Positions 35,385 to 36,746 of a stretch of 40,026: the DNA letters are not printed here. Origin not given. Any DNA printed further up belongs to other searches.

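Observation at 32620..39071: CN-hydrolase and NCS1-type permease translationally wedged between the Tat-alpha and its beta subunit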

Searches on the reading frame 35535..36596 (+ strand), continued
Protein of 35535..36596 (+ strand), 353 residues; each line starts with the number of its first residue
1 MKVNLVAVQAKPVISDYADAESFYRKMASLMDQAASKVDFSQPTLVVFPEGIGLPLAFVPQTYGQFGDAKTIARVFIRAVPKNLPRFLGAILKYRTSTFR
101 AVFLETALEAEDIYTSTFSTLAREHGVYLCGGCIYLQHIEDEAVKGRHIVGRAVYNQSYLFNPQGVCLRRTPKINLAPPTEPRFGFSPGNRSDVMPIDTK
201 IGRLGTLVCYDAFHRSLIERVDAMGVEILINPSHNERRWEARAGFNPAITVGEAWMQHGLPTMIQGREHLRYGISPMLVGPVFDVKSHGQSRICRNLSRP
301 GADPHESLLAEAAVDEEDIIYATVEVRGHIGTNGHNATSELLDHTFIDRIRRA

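Call 24: find_related_loci(query=A1, collection=genome_contigs, flank=10000)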
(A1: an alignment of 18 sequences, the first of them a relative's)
Query A1 (353 aa) in genome_contigs; peptide patterns used: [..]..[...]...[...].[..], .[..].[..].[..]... (x = any residue, [..] = any of these).
599 stretches matched a pattern (row limit reached: there are more); 286 encode a relative of the query (tblastn E <= 1e-3); the best 80 are kept; 80 distinct loci.
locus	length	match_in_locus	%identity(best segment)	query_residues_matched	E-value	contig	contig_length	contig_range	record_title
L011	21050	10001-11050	86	1-350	0e+0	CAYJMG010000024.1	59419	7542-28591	MAG TPA_asm: uncultured Dehalococcoidia bacterium isolate ERP124720_co1_124 genome assembly, contig: NODE_709_length_594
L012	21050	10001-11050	76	1-353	0e+0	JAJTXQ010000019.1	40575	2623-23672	MAG: Dehalococcoidia bacterium isolate DTUCFX13 19-Genome44, whole genome shotgun sequence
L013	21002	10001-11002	80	1-334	0e+0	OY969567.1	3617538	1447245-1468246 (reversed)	MAG: uncultured Chloroflexia bacterium isolate MFD01561.bin.c.1 genome assembly, chromosome: 1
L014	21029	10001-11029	76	1-343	0e+0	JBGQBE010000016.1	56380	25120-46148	MAG: Dehalococcoidia bacterium isolate OBJ2_061818_130_14 k141_531011_length_56380_cov_15.5963, whole genome shotgun seq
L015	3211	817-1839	76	1-341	0e+0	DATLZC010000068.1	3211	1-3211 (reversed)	MAG TPA_asm: Dehalococcoidia bacterium isolate SMAG_U13288 k141_322386, whole genome shotgun sequence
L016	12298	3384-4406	76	1-341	0e+0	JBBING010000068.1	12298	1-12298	MAG: Chloroflexota bacterium isolate BQF170218_bin_250 NODE_2484_length_12298_cov_7.348199, whole genome shotgun sequenc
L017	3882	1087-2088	76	1-334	0e+0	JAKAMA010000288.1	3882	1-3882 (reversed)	MAG: Chloroflexi bacterium isolate WY5.bin150 NODE_51433_length_3882_cov_1.224234, whole genome shotgun sequence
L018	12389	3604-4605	75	1-334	2e-176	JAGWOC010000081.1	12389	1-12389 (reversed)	MAG: Chloroflexota bacterium isolate REEB247 contig-150_7959, whole genome shotgun sequence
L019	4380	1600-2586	53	1-326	6e-113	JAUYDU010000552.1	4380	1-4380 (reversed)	MAG: Chloroflexota bacterium isolate C20_metabat.bin.54_sub C20_k141_830890, whole genome shotgun sequence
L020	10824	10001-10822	80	1-274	5e-153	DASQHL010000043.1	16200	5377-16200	MAG TPA_asm: Dehalococcoidia bacterium isolate SMAG_U11832 k141_604578, whole genome shotgun sequence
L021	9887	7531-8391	35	5-296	7e-46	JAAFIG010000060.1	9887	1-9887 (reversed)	MAG: Deinococcales bacterium isolate bin18.concoct.ball.099 WN_Deinococcales_1_scaffold_60, whole genome shotgun sequenc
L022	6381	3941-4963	31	3-326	2e-37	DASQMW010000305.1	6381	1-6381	MAG TPA_asm: Archangium sp. isolate SMAG_U10759 k141_411117, whole genome shotgun sequence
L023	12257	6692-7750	30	3-339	2e-35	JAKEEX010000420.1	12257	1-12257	MAG: Myxococcaceae bacterium isolate PMV_1_maxbin.012 PMV_1_maxbin.012.k101_680153, whole genome shotgun sequence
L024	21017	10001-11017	32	2-324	2e-35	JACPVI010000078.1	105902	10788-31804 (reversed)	MAG: Myxococcales bacterium isolate NC_groundwater_780_Ag_S2p5_69_11 JBCH_GD18_4_SO25_S179_scaffold_861330, whole genome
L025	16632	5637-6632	30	3-324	4e-35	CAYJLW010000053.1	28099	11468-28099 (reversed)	MAG TPA_asm: uncultured Acidimicrobiia bacterium isolate ERP124720_co1_197 genome assembly, contig: NODE_2250_length_280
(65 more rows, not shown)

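Call 27: search_solved_structures(query=window:35535-36596:+, max_evalue=0.01, show_alignments=2)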
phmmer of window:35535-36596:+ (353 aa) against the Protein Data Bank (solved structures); distinct sequences matched with E-value up to 0.01: 4.
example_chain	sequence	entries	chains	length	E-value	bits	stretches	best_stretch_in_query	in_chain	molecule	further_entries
6mg6_A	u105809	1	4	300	0.00016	24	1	156-234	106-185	Carbon-nitrogen hydrolase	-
1ems_A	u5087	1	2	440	0.0012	21.1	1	106-229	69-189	NIT-FRAGILE HISTIDINE TRIAD FUSION PROTEIN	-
6i00_J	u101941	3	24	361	0.0015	20.7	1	152-239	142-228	Bifunctional nitrilase/nitrile hydratase NIT4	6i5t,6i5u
3wuy_A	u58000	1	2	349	0.0068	18.6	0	153-214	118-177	Nitrilase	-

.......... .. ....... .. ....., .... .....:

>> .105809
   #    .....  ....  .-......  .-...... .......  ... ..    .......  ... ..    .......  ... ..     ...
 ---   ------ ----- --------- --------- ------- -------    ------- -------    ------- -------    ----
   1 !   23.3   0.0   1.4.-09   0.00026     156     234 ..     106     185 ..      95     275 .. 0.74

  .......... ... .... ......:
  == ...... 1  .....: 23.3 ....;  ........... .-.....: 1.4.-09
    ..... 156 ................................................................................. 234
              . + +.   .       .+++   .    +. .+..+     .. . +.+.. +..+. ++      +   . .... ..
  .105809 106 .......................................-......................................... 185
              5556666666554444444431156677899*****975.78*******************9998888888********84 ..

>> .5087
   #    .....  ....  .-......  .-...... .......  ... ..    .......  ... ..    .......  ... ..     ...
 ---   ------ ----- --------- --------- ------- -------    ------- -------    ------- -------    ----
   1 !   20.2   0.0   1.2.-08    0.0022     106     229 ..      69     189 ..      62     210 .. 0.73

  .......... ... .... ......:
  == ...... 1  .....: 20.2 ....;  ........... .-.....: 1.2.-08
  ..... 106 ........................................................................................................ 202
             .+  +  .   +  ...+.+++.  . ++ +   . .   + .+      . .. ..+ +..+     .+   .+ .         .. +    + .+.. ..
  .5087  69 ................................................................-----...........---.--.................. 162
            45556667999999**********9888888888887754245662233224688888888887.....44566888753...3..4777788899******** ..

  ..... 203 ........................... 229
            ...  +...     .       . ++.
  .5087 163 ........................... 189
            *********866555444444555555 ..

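Call 46: predict_structure(alignment_id=A1)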
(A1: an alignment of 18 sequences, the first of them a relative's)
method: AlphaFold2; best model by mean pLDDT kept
length: 353 residues; sequences in the alignment: 18
mean_pLDDT: 76.1   pTM: 0.81
mean pLDDT of the five models: 76.1, 75.4, 75.2, 65.1, 62.8
residues with pLDDT >= 90: 114; 70-90: 142; 50-70: 40; < 50: 57
segments of 3 or more residues with pLDDT < 50: 139-154, 175-192, 331-353
pLDDT, mean of each block of 10 residues (from residue 1): 96 89 96 98 94 77 79 78 77 67 72 92 96 64 34 61 76 46 31 68 78 69 89 84 85 87 90 92 80 91 91 95 83 36 34 30
secondary structure, 60 per line:
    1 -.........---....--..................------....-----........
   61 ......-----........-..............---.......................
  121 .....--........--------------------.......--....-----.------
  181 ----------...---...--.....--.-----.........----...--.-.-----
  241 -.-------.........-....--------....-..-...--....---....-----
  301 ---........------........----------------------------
elements in order: E2-10 H14-17 H20-37 E44-47 H53-66 H72-79 H81-94 H98-125 E128-135 E156-162 E165-168 E197-199 E202-206 H215-223 E228-230 H251-258 H260-263 E272-275 E280-282 E285-288 E292-295 H304-307 E308-311 E318-325
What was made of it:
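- On Nitrilase (CN-hydrolase) superfamily: The model confidence is moderate (pLDDT 76, call 46).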

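Call 50: fold_search(model_id=the predicted structure, library=pdb)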
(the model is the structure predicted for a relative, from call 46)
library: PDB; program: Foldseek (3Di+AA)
matches with E <= 10: 291; with E <= 0.001: 182
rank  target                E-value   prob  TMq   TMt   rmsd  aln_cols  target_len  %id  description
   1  6ypa_A                3.1e-12  1.00  0.51  0.67   7.4       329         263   18  The C146A variant of an amidase from Pyrococcus horikoshii with bound glutaramide (released 2020-06-03)
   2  6ypa_B                3.9e-12  1.00  0.50  0.65   7.4       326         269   19  The C146A variant of an amidase from Pyrococcus horikoshii with bound glutaramide (released 2020-06-03)
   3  3ivz_A                6.4e-12  1.00  0.49  0.64   7.4       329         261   18  Crystal structure of hyperthermophilic nitrilase (released 2010-09-22)
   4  6ypa_D                7.7e-12  1.00  0.50  0.66   7.5       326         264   18  The C146A variant of an amidase from Pyrococcus horikoshii with bound glutaramide (released 2020-06-03)
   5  9odt_I                1.4e-11  1.00  0.48  0.51   8.2       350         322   17  The structure of a Bacterial Cyanide Dihydratase from Bacillus safensis PER-URP-08 (released 2026-02-25)
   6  2w1v_A                2.8e-11  1.00  0.50  0.63   7.5       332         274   17  Crystal structure of mouse nitrilase-2 at 1.4A resolution (released 2008-12-16)
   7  9odt_H                2.8e-11  1.00  0.51  0.56   6.6       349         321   15  The structure of a Bacterial Cyanide Dihydratase from Bacillus safensis PER-URP-08 (released 2026-02-25)
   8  5g3p_A                2.8e-11  1.00  0.50  0.53   7.2       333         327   15  Bacillus cereus formamidase (BceAmiF) acetylated at the active site. (released 2017-04-12)
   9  5g3p_C                3.2e-11  1.00  0.51  0.55   7.1       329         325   15  Bacillus cereus formamidase (BceAmiF) acetylated at the active site. (released 2017-04-12)
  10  5g3p_B                3.4e-11  1.00  0.50  0.54   7.1       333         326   14  Bacillus cereus formamidase (BceAmiF) acetylated at the active site. (released 2017-04-12)
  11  1j31_A                3.8e-11  1.00  0.50  0.66   6.8       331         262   20  Crystal Structure of Hypothetical Protein PH0642 from Pyrococcus horikoshii (released 2004-03-09)
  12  9odt_D                4.0e-11  1.00  0.48  0.51  11.5       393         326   16  The structure of a Bacterial Cyanide Dihydratase from Bacillus safensis PER-URP-08 (released 2026-02-25)
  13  5g3o_E                4.3e-11  1.00  0.49  0.61   7.7       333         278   16  Bacillus cereus formamidase (BceAmiF) inhibited with urea. (released 2017-04-12)
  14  8c5i_A                4.3e-11  1.00  0.49  0.54  13.5       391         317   16  Cyanide dihydratase from Bacillus pumilus C1 variant - Q86R,H305K,H308K,H323K (released 2023-01-18)
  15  6mg6_D                4.8e-11  1.00  0.53  0.63   6.9       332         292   20  Crystal structure of carbon-nitrogen hydrolase from Helicobacter pylori G27 (released 2018-09-26)
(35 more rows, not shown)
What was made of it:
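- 35535..36596 (+): Nitrilase-superfamily (CN-hydrolase) enzyme with no signal peptide, so presumed cytoplasmic. It carries an extra helical insert at about residues 53-125. The AlphaFold model has pLDDT 76, and Foldseek finds amidases, Nit2, formamidase and cyanide dihydratase at 14-20% identity (calls 46, 50).
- On Nitrilase (CN-hydrolase) superfamily: More than 180 PDB matches at E<=0.001, and all 50 listed are nitrilase-superfamily proteins (call 50). Identity to solved structures is 14-20% (call 50).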

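Call 56: search_protein_families(library=ncbifam, proteins=[L005:7852-9108:+, L005:9105-10268:+, L005:10549-11847:-, L005:11912-13108:-, L006:8782-10011:-, L005:5206-6711:+], max_evalue=0.001)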
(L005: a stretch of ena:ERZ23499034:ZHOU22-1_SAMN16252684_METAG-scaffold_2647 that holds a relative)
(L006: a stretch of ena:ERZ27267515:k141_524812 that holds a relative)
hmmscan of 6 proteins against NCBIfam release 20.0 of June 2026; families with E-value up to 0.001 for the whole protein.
L005:7852-9108:+ (418 aa): 71 families (the best 25 are shown)
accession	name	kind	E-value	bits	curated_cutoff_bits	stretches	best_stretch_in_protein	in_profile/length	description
TIGR04546.1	rSAM_ahbC_deAc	equivalog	1.5e-165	550.7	650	1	3-391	2-390/390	12,18-didecarboxysiroheme deacetylase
TIGR04054.1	rSAM_NirJ1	equivalog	1.3e-156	521.1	650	1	2-391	1-387/387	putative heme d1 biosynthesis radical SAM protein NirJ1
TIGR04347.1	pseudo_SAM_Halo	equivalog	2.8e-126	421.9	525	1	2-391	1-390/390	TIGR04347 family pseudo-SAM/SPASM protein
TIGR04051.1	rSAM_NirJ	equivalog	8.3e-126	419.7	515.45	1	39-392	1-354/354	heme d1 biosynthesis radical SAM protein NirJ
TIGR04545.1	rSAM_ahbD_hemeb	equivalog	4.2e-64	217.1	500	1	42-385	2-336/339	heme b synthase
TIGR04055.1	rSAM_NirJ2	equivalog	3.4e-60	204.3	500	1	41-385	1-323/326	putative heme d1 biosynthesis radical SAM protein NirJ2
TIGR04053.2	TIGR04053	equivalog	9.4e-56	189.6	395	1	38-385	5-363/366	TIGR04053 family radical SAM/SPASM domain-containing protein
TIGR03962.1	mycofact_rSAM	equivalog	1.2e-38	133.1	265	2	42-224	14-195/339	mycofactocin radical SAM maturase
NF045574.1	sacti_mat_StsB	exception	6.9e-35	120.8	625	1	33-220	89-275/466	StsB family radical SAM/SPASM domain sactipeptide maturase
TIGR04103.1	rSAM_nif11_3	equivalog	1.6e-34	119.2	725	1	42-376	7-335/412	nif11-class peptide radical SAM maturase 3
TIGR04303.1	GeoRSP_rSAM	equivalog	2.1e-33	116.3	400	1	42-385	7-325/325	GeoRSP system radical SAM/SPASM protein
TIGR03913.1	rad_SAM_trio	equivalog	2.1e-33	115.4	591.75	1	42-365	21-334/477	GDL motif peptide-associated radical SAM/SPASM maturase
TIGR04250.1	SCM_rSAM_ScmE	equivalog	6.5e-32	110.8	400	1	44-382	7-343/358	SynChlorMet cassette radical SAM/SPASM protein ScmE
TIGR04133.1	rSAM_w_lipo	hypoth_equivalog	6.8e-31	107.5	425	2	40-241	24-229/350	TIGR04133 family radical SAM/SPASM protein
TIGR02109.1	PQQ_syn_pqqE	equivalog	1.5e-29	103.1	381.35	1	42-387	9-333/358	pyrroloquinoline quinone biosynthesis protein PqqE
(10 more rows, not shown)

L005:9105-10268:+ (387 aa): 53 families (the best 25 are shown)
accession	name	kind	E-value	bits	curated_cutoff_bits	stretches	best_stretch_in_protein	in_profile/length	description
TIGR04053.2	TIGR04053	equivalog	1.6e-143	478.4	395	1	29-384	2-366/366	TIGR04053 family radical SAM/SPASM domain-containing protein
TIGR04545.1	rSAM_ahbD_hemeb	equivalog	2.1e-114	382.5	500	1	37-384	2-339/339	heme b synthase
TIGR04055.1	rSAM_NirJ2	equivalog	5.3e-74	249.7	500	1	37-383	2-325/326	putative heme d1 biosynthesis radical SAM protein NirJ2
TIGR04054.1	rSAM_NirJ1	equivalog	3.9e-52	177.2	650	2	36-231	37-232/387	putative heme d1 biosynthesis radical SAM protein NirJ1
TIGR04546.1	rSAM_ahbC_deAc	equivalog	7.9e-51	173.1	650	2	23-220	28-222/390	12,18-didecarboxysiroheme deacetylase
TIGR04051.1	rSAM_NirJ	equivalog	1.8e-50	171.9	515.45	1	37-381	4-347/354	heme d1 biosynthesis radical SAM protein NirJ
TIGR04347.1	pseudo_SAM_Halo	equivalog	2.6e-48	165.2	525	2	26-220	30-221/390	TIGR04347 family pseudo-SAM/SPASM protein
TIGR03962.1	mycofact_rSAM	equivalog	2.2e-41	142.2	265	2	33-236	10-213/339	mycofactocin radical SAM maturase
TIGR04303.1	GeoRSP_rSAM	equivalog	9.2e-40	137.2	400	1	33-380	3-324/325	GeoRSP system radical SAM/SPASM protein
TIGR02109.1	PQQ_syn_pqqE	equivalog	1.3e-35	123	381.35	2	33-204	5-175/358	pyrroloquinoline quinone biosynthesis protein PqqE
NF045574.1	sacti_mat_StsB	exception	1.8e-33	116.1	625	2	37-218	98-276/466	StsB family radical SAM/SPASM domain sactipeptide maturase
NF050035.1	rSAM_WgK_link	exception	1.1e-32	113.5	650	2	31-238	5-209/367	radical SAM/SPASM peptide maturase WgkB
TIGR03913.1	rad_SAM_trio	equivalog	1.1e-31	109.8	591.75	1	29-221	12-202/477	GDL motif peptide-associated radical SAM/SPASM maturase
TIGR04103.1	rSAM_nif11_3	equivalog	1.6e-30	106.1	725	1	38-222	8-189/412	nif11-class peptide radical SAM maturase 3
TIGR04133.1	rSAM_w_lipo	hypoth_equivalog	4.2e-28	98.3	425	1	36-229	25-220/350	TIGR04133 family radical SAM/SPASM protein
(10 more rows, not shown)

L005:10549-11847:- (432 aa): 9 families
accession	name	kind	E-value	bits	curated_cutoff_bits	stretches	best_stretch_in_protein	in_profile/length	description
NF041177.1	Cyp119_Thmprot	equivalog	4.4e-43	147.5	680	1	98-403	71-344/368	cytochrome P450 Cyp119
NF041802.1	P450_SolI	exception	3.5e-36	124.6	850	1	97-401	111-397/424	solanimycin biosynthesis cytochrome P450 SolI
TIGR04538.1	P450_cycloAA_1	subfamily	1.5e-31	109.7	500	1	63-406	29-373/395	cytochrome P450, cyclodipeptide synthase-associated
NF045816.1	PentlenlactSyn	equivalog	1.7e-31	109.3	700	1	100-409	88-376/396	pentalenolactone synthase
TIGR04458.1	CYP450_TxtE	equivalog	9.7e-21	73.9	500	1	98-411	87-385/403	4-nitrotryptophan synthase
TIGR04515.1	P450_rel_GT_act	subfamily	5.2e-18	65.6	343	1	97-401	92-361/386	P450-derived glycosyltransferase activator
NF050147.1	aminopyruv_ApyO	equivalog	1e-09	37.6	525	1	101-398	86-392/444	RiPP biosynthesis cytochrome P450 ApyO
NF051859.1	AlbFlvMonOxTrpSyn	equivalog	7.4e-06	24.8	700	1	101-294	106-298/457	bifunctional albaflavenone monooxygenase/terpene synthase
NF045812.1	PentlenOxigase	equivalog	1.2e-05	24.4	800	1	222-393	206-403/444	pentalenene oxygenase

L005:11912-13108:- (398 aa): 0 families

L006:8782-10011:- (409 aa): 0 families

L005:5206-6711:+ (501 aa): 2 families
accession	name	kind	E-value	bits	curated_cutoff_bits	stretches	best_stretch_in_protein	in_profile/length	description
TIGR02358.1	thia_cytX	hypoth_equivalog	2.9e-32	112.3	309.85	1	43-379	3-334/386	putative hydroxymethylpyrimidine transporter CytX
TIGR00800.1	ncs1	subfamily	2.7e-10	39.5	353.1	1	39-366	15-380/447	NCS1 family nucleobase:cation symporter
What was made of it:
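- On NCS1 (nucleobase:cation symporter-1) family: Lineage relatives also hit TIGR00800 at about 1e-10 (call 56).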

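Call 60: search_protein_families(library=pfam, proteins=[L021:6295-7068:+, L021:7095-7517:+, L021:8497-9213:+, L024:8007-9989:+, L024:5972-7657:-, L023:5323-6678:+, L023:8017-9249:-, L019:223-822:+, L019:2677-3195:-, L019:3434-4006:-], max_evalue=0.0001)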
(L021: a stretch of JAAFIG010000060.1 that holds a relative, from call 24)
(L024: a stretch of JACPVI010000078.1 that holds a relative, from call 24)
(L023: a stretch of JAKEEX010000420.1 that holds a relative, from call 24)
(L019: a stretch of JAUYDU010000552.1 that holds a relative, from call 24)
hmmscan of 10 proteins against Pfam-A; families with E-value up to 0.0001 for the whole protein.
L021:6295-7068:+ (257 aa): 1 family
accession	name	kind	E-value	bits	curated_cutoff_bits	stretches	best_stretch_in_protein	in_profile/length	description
PF01048.26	PNP_UDP_1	-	2.6e-26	92.9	25.1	1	62-231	43-221/233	Phosphorylase superfamily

L021:7095-7517:+ (140 aa): 0 families

L021:8497-9213:+ (238 aa): 2 families
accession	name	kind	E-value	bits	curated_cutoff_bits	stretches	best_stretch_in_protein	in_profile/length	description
PF13472.12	Lipase_GDSL_2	-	2.4e-16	61.2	32.9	1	49-219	1-177/178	GDSL-like Lipase/Acylhydrolase family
PF00657.28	Lipase_GDSL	-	1.2e-08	35.8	23.6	1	47-223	1-206/208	GDSL-like Lipase/Acylhydrolase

L024:8007-9989:+ (660 aa): 1 family
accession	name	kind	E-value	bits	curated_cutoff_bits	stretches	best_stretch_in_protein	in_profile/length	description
PF08308.17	PEGA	-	7.1e-07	29.5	20.8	1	457-523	2-69/71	PEGA domain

L024:5972-7657:- (561 aa): 0 families

L023:5323-6678:+ (451 aa): 0 families

L023:8017-9249:- (410 aa): 0 families

L019:223-822:+ (199 aa): 0 families

L019:2677-3195:- (172 aa): 0 families

L019:3434-4006:- (190 aa): 0 families

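Call 68: find_encoding_contigs(protein=P0069, flank=10000, max_places=1)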
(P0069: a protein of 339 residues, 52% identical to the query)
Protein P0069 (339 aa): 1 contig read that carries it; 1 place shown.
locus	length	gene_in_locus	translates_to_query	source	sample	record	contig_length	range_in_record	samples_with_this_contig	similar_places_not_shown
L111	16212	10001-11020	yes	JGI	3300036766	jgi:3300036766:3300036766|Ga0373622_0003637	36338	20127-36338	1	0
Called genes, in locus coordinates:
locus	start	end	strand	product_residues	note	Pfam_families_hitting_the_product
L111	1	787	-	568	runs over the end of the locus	PF02730:AFOR_N, PF01314:AFOR_C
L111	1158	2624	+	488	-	PF07690:MFS_1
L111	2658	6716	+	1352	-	PF13426:PAS_9, PF08448:PAS_4, PF00989:PAS, PF08448:PAS_4, PF13426:PAS_9, PF08448:PAS_4, PF00989:PAS, PF08448:PAS_4, +18 more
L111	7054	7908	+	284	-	PF01261:AP_endonuc_2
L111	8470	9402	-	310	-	PF00126:HTH_1, PF03466:LysR_substrate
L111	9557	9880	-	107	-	PF00111:Fer2, PF13510:Fer2_4 (weak)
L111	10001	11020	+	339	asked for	PF00795:CN_hydrolase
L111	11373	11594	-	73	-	-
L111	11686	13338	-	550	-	PF02776:TPP_enzyme_N, PF00205:TPP_enzyme_M, PF02775:TPP_enzyme_C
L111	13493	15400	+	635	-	-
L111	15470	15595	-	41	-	PF05016:ParE_toxin (weak)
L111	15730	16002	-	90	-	-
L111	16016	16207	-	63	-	-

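Call 105: search_protein_representatives(protein=window:35535-36596:+)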
Query: 353 residues. Proteins with E-value up to 0.001 (for the whole library): 662; up to 1e-10: 305; up to 1e-30: 59. The best 150 are listed.
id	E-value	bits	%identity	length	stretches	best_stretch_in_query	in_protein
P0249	1.1e-106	373.1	52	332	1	2-326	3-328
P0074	3.5e-105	368.2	52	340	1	1-326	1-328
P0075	4.5e-105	367.8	52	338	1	1-327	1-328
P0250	1.2e-81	290.7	44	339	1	2-314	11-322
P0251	2.3e-70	253.7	39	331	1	1-323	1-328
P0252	2.2e-68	247.2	41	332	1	3-326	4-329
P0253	1.1e-66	241.5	43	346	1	1-313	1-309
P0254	5.0e-60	219.7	87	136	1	127-235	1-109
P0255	4.2e-57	210.1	36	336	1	4-326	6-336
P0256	3.1e-54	200.7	37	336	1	3-325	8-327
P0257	4.7e-54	200.1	39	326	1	1-303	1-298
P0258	5.2e-53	196.6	37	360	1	2-329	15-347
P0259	4.1e-52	193.7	36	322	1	4-322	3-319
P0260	2.8e-51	190.9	39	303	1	28-311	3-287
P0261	1.3e-48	182.2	37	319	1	3-325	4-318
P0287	6.1e-34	133.9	34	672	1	3-306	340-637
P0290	1.9e-33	132.3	36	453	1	3-299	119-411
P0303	3.5e-31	124.9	33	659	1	2-314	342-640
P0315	2.6e-29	118.7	32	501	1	4-299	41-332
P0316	3.2e-29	118.4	29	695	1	6-300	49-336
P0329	6.6e-26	107.5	35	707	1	1-195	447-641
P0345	3.3e-24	101.9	31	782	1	44-296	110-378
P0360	1.1e-22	97.0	32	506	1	13-301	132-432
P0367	4.0e-22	95.0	29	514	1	3-240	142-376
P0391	6.3e-19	84.5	29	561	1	5-294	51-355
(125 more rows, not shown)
